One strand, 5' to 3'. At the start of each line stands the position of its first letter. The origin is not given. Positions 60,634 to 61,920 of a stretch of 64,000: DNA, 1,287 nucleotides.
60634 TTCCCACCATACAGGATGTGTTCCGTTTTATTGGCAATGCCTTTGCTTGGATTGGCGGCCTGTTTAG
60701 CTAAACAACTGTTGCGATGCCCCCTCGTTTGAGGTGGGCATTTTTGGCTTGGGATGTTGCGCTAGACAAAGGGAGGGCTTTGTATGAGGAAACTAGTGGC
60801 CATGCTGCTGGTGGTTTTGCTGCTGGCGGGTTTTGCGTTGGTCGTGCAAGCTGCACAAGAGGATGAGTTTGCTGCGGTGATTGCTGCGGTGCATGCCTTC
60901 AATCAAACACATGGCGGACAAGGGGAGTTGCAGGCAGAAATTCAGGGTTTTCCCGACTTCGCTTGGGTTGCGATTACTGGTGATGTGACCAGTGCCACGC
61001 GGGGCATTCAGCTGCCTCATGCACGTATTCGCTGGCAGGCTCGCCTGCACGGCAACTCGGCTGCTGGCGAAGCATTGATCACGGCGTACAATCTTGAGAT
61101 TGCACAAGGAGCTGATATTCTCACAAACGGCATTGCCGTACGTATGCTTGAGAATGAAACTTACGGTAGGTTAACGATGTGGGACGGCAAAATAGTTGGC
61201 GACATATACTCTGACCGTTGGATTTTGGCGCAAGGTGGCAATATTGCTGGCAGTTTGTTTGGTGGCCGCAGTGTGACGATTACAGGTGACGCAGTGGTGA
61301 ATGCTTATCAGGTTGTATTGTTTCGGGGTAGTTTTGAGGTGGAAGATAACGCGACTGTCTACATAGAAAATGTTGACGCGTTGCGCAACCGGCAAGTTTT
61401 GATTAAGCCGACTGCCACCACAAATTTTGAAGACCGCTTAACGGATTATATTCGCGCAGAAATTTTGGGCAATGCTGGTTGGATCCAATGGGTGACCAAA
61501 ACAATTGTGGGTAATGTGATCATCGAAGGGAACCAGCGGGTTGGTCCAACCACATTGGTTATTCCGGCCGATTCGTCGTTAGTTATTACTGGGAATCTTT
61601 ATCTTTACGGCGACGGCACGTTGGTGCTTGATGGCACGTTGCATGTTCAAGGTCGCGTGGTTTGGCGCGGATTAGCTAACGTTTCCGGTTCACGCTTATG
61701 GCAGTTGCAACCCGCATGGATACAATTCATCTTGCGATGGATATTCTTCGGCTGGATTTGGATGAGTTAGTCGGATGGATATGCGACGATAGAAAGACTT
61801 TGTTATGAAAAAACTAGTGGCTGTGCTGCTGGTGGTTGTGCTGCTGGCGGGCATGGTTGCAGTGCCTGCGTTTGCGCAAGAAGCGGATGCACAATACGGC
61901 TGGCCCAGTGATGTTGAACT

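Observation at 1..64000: Intergenic DNA is saturated by at least eight families of short GC-rich palindromic modules assembled as mosaics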

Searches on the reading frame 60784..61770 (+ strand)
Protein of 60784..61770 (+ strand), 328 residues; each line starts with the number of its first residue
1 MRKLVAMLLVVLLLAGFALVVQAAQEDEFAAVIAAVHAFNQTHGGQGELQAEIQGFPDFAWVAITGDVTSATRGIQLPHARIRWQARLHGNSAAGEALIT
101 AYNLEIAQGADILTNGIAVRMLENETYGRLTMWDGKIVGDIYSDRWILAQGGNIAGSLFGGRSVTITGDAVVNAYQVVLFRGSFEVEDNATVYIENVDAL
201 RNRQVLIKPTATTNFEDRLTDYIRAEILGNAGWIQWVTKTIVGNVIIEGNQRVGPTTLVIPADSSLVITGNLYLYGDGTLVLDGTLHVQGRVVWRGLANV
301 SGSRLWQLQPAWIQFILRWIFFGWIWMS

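Call 10: find_encoding_contigs(protein=window:60784-61770:+, flank=10000, max_places=3)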
Protein window:60784-61770:+ (328 aa): 2 contigs read that carry it; 1 place shown.
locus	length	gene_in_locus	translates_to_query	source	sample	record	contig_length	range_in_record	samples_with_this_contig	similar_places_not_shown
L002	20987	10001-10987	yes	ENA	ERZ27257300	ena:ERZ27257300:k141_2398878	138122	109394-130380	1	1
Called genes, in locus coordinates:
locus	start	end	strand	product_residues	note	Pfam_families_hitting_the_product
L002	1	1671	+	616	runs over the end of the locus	-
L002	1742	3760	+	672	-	PF01926:MMR_HSR1, PF02421:FeoB_N, PF07670:Gate, PF07664:FeoB_C (weak), PF07670:Gate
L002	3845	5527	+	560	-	PF13347:MFS_2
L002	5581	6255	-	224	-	PF12844:HTH_19, PF13560:HTH_31, PF01381:HTH_3, PF13443:HTH_26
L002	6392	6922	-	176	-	-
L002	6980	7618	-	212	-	-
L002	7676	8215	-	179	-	-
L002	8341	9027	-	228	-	PF00149:Metallophos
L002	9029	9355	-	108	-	-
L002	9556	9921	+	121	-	-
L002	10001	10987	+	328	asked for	-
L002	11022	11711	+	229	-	-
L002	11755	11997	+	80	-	-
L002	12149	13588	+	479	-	PF00144:Beta-lactamase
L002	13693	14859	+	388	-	-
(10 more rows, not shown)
